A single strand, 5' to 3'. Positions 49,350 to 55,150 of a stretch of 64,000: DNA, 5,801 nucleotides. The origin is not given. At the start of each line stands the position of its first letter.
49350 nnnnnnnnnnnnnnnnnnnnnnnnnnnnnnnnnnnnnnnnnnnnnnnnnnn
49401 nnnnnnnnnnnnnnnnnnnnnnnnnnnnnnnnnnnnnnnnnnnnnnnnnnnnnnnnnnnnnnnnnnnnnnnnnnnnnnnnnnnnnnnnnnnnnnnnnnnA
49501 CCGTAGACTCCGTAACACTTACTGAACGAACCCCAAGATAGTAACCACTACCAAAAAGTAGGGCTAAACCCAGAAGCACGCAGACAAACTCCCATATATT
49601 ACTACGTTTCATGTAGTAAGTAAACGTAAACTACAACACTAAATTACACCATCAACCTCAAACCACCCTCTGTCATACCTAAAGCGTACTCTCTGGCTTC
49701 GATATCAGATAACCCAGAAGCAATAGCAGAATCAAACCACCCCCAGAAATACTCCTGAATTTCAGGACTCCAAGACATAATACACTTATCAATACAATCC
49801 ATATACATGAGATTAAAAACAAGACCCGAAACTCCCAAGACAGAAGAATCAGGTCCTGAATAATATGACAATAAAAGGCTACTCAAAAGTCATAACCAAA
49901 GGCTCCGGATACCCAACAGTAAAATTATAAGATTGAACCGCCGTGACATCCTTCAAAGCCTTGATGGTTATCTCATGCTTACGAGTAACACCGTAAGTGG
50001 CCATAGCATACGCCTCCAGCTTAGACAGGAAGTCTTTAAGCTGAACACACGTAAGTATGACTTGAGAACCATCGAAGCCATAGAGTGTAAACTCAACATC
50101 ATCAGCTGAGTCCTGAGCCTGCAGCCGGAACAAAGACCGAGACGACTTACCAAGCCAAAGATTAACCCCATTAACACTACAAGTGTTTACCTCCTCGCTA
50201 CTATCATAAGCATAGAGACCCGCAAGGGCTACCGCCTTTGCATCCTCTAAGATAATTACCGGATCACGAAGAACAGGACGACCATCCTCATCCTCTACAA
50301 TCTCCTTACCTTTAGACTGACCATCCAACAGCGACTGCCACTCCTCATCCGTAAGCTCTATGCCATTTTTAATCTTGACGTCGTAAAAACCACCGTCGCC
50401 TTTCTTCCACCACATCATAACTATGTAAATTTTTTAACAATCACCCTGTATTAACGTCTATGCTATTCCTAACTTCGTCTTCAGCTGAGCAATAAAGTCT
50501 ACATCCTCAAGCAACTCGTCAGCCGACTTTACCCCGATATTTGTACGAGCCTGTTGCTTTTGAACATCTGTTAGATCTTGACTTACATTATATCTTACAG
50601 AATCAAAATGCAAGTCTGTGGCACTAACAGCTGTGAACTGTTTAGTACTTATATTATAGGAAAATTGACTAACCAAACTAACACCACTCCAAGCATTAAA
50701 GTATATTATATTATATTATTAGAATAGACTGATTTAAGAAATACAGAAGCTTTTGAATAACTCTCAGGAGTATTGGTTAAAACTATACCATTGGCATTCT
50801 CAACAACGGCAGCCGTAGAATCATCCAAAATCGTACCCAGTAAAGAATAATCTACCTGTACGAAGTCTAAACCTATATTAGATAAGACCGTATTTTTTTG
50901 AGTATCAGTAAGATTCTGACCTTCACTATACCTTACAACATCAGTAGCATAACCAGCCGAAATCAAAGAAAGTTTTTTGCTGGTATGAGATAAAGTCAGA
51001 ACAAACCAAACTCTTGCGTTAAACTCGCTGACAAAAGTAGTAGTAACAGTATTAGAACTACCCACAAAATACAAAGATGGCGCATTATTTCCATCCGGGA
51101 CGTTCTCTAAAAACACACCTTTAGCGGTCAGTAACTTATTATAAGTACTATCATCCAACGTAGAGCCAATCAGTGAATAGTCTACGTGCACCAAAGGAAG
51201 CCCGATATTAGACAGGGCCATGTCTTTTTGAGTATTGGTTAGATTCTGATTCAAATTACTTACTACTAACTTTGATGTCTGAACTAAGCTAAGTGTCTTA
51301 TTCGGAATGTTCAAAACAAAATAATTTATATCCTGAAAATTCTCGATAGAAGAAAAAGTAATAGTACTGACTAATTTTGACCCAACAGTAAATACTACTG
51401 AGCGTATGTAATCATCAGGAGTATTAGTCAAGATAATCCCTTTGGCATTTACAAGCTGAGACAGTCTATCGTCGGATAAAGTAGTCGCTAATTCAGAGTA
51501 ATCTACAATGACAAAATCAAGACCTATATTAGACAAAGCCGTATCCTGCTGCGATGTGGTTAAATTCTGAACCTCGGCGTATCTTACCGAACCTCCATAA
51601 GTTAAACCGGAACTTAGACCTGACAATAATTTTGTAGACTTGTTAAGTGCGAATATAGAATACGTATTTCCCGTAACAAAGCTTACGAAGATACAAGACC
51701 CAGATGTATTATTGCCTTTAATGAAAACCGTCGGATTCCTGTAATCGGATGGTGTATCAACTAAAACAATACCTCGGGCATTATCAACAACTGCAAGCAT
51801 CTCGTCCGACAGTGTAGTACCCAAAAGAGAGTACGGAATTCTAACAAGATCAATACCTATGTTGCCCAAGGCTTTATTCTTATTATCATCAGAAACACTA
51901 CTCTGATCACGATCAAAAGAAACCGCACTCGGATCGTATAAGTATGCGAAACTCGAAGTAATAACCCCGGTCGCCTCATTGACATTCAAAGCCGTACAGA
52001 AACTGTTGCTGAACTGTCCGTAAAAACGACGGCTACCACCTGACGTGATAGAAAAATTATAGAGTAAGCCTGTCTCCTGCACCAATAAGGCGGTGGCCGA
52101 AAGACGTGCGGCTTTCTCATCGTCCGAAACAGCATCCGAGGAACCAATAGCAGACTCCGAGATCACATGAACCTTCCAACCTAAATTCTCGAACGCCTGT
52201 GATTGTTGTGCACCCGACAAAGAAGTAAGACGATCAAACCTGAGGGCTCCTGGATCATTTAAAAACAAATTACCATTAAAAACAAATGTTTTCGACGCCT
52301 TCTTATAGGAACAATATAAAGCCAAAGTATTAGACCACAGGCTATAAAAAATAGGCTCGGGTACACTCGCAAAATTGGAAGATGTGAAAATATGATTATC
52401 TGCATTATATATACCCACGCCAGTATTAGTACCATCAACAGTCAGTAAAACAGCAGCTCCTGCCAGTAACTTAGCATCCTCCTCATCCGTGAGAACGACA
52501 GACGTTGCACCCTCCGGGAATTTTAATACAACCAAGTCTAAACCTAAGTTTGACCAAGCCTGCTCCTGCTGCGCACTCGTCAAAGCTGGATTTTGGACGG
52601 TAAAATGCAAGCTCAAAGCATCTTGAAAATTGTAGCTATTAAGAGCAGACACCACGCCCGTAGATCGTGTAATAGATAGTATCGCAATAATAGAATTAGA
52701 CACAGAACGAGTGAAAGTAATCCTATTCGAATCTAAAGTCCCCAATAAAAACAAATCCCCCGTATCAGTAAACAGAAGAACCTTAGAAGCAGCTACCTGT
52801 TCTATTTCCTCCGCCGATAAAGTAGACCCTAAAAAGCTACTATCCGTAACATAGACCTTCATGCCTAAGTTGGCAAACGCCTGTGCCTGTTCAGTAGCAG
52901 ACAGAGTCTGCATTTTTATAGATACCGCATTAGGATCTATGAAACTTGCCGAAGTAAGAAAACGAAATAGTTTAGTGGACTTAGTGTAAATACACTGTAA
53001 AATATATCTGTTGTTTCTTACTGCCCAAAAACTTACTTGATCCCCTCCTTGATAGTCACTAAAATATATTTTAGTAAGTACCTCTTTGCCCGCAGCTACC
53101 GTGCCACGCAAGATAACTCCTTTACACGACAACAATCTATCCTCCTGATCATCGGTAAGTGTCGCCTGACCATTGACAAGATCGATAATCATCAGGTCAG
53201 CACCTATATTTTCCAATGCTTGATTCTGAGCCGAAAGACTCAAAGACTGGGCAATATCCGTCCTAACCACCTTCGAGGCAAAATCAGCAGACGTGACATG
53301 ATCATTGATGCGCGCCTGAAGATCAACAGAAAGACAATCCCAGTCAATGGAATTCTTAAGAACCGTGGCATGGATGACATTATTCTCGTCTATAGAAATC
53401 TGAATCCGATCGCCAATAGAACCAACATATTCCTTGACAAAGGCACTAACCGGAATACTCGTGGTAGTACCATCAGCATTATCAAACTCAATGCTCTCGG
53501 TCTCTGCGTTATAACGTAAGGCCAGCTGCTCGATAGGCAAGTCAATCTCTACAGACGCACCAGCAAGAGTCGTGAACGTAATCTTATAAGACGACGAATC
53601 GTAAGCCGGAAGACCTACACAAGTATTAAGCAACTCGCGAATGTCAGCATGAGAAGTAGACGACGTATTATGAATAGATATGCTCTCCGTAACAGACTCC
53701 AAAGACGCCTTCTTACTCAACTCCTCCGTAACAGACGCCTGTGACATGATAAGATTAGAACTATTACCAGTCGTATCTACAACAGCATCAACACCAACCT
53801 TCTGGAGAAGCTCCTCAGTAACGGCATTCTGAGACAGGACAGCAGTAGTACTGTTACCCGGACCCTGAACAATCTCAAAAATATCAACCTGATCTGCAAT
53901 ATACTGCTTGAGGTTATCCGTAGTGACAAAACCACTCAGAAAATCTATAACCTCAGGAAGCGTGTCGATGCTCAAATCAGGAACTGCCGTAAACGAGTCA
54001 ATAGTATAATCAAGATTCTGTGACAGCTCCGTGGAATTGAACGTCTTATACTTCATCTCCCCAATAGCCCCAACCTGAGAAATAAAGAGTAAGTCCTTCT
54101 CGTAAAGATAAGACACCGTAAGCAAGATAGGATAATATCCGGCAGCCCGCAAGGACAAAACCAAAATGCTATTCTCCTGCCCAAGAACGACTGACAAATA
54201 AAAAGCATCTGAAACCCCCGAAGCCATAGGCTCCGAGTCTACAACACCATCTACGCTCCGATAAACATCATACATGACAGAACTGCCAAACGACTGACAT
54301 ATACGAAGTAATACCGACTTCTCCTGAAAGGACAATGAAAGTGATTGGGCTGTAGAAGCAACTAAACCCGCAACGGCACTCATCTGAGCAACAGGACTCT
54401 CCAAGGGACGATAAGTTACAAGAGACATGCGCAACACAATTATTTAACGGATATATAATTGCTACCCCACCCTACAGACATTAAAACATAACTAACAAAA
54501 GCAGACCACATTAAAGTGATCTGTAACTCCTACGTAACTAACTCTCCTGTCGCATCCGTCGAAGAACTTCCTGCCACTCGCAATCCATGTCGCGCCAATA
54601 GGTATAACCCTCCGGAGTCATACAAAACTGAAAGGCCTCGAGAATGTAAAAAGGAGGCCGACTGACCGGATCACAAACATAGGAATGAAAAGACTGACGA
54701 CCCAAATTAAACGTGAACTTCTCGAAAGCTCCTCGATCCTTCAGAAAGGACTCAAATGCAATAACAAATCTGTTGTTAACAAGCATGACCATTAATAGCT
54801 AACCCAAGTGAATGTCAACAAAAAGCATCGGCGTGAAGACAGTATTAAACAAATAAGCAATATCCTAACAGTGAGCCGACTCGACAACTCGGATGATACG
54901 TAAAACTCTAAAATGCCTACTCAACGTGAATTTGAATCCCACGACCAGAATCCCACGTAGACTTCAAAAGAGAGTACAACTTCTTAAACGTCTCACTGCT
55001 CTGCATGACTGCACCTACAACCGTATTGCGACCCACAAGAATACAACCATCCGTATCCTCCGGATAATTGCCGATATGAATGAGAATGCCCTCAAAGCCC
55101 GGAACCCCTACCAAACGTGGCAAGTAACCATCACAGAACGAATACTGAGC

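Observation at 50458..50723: A pentanucleotide repeat at the tail-fibre stop codon could switch on an extra C-terminal fibre module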

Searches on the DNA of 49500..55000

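Call 60: search_rna_families(source=window, start=49500, end=55000, threshold=evalue, max_evalue=1)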
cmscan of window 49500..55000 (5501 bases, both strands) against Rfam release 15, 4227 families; matches with E-value up to 1: 0.
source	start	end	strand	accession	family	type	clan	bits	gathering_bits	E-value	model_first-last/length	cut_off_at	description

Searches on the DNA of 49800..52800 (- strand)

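Call 7: search_dna_similar(query=window:49800-52800:-, collection=phages, mode=near, max_rows=30)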
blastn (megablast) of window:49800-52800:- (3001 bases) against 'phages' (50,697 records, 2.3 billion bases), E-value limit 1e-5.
Records with a match: 2; places in all: 2; records where one place covers at least 80% of the query: 0.
Best place of each record, by identity: 80-90% 2.
By first word of the organism name: uncultured 2.
By host as written in the record: - 2.
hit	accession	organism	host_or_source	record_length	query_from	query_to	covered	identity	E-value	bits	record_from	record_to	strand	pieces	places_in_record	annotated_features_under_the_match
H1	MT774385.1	uncultured phage cr108_1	human feces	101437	602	1242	21%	89.5%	0e+0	813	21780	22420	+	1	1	hypothetical protein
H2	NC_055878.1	uncultured phage cr108_1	human feces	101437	602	1242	21%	89.5%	0e+0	813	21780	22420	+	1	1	hypothetical protein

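Call 9: get_annotated_region(hit=H1, flank=8000)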
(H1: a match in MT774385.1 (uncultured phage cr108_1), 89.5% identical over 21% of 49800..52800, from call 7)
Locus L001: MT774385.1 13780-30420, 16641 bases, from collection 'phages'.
description: Uncultured phage cr108_1, complete genome.
organism: uncultured phage cr108_1 (NCBI taxid 2772069)
taxonomy: Viruses; Duplodnaviria; Heunggongvirae; Uroviricota; Caudoviricetes; Crassvirales; Steigviridae; Asinivirinae; Pipoluvirus; Pipoluvirus rarus
host: -; source: human feces; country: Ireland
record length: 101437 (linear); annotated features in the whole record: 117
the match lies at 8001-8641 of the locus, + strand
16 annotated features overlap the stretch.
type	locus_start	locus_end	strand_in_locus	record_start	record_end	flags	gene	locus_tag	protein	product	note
CDS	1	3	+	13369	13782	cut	-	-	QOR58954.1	VpsT-like putative transcriptional regulator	gp_22574; putative transcriptional regulator, VpsT-like [phiCrAss001]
CDS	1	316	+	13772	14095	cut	-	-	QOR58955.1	hypothetical protein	gp_22575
CDS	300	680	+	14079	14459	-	-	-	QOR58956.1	hypothetical protein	gp_22576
CDS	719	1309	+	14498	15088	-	-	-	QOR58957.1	hypothetical protein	gp_22577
CDS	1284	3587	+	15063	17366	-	-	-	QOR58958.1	terminase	gp_22578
CDS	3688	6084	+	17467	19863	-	-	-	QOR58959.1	portal protein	gp_22579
CDS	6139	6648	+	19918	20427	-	-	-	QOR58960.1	hypothetical protein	gp_22580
CDS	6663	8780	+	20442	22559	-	-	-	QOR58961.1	hypothetical protein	gp_22581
CDS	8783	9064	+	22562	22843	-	-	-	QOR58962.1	hypothetical protein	gp_22582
CDS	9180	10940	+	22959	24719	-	-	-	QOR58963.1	hypothetical protein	gp_22583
CDS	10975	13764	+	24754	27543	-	-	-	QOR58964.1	hypothetical protein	gp_22584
CDS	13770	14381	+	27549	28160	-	-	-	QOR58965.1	lysis regulatory protein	gp_22585; Phage lysis regulatory protein [phiCrAss001]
CDS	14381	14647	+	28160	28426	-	-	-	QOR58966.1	hypothetical protein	gp_22586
CDS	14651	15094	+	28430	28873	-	-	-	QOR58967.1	putative transpeptidase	gp_22587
CDS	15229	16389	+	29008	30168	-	-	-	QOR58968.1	hypothetical protein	gp_22588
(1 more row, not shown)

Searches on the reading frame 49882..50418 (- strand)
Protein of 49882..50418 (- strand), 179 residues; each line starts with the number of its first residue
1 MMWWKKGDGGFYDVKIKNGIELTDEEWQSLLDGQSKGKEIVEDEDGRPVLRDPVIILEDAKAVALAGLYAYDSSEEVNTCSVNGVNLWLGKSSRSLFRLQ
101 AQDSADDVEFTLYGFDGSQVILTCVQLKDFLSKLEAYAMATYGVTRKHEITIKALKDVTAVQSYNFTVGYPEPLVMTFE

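Call 10: search_protein_families(library=pfam, proteins=[window:49882-50418:-], max_evalue=0.01)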
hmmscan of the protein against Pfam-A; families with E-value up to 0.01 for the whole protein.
window:49882-50418:- (179 aa): 0 families

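Call 37: search_protein_families(library=phrogs, proteins=[window:49882-50418:-], max_evalue=0.001)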
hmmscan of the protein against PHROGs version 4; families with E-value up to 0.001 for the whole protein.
window:49882-50418:- (179 aa): 4 families
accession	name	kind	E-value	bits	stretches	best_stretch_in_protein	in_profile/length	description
phrog_188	-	tail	2.3e-10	41.6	1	1-54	45-108/207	tail fiber assembly protein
phrog_5400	-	unknown function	2.4e-07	31.9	1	13-53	18-58/145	-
phrog_2837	-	tail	0.00061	20.6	0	94-169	124-196/202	tail protein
phrog_5844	-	unknown function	0.00074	20.4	0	20-53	84-117/199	-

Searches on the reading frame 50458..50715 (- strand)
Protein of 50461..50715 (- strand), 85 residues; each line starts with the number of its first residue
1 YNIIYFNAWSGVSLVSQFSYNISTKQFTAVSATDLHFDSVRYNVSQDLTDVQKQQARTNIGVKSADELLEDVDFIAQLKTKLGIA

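Call 10: search_protein_families(library=pfam, proteins=[window:50461-50715:-], max_evalue=0.01)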
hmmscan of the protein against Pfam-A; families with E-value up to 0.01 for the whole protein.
window:50461-50715:- (85 aa): 0 families

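Call 27: find_encoding_contigs(protein=window:50458-50676:-, flank=5000, max_places=10)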
Protein window:50458-50676:- (72 aa): 4 contigs read that carry it; 2 places shown.
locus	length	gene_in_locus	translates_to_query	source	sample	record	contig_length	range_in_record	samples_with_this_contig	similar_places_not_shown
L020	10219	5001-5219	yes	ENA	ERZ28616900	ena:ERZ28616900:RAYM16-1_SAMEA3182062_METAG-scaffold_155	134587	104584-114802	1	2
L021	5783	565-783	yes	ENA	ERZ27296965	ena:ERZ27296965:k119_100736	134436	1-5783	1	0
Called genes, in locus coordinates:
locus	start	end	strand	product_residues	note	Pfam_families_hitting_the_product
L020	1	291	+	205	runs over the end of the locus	-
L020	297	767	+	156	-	PF18925:DUF5675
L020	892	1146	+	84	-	-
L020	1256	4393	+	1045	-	-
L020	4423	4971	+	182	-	-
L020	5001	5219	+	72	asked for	-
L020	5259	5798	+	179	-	-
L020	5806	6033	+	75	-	-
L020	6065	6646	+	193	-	-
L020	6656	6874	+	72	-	-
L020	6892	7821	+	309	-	-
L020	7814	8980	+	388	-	-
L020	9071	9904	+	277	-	-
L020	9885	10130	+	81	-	-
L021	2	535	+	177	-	?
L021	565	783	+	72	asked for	-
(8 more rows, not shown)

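Call 37: search_protein_families(library=phrogs, proteins=[P0126], max_evalue=0.001)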
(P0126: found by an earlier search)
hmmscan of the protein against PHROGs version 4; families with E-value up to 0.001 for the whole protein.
P0126 (1321 aa): 0 families
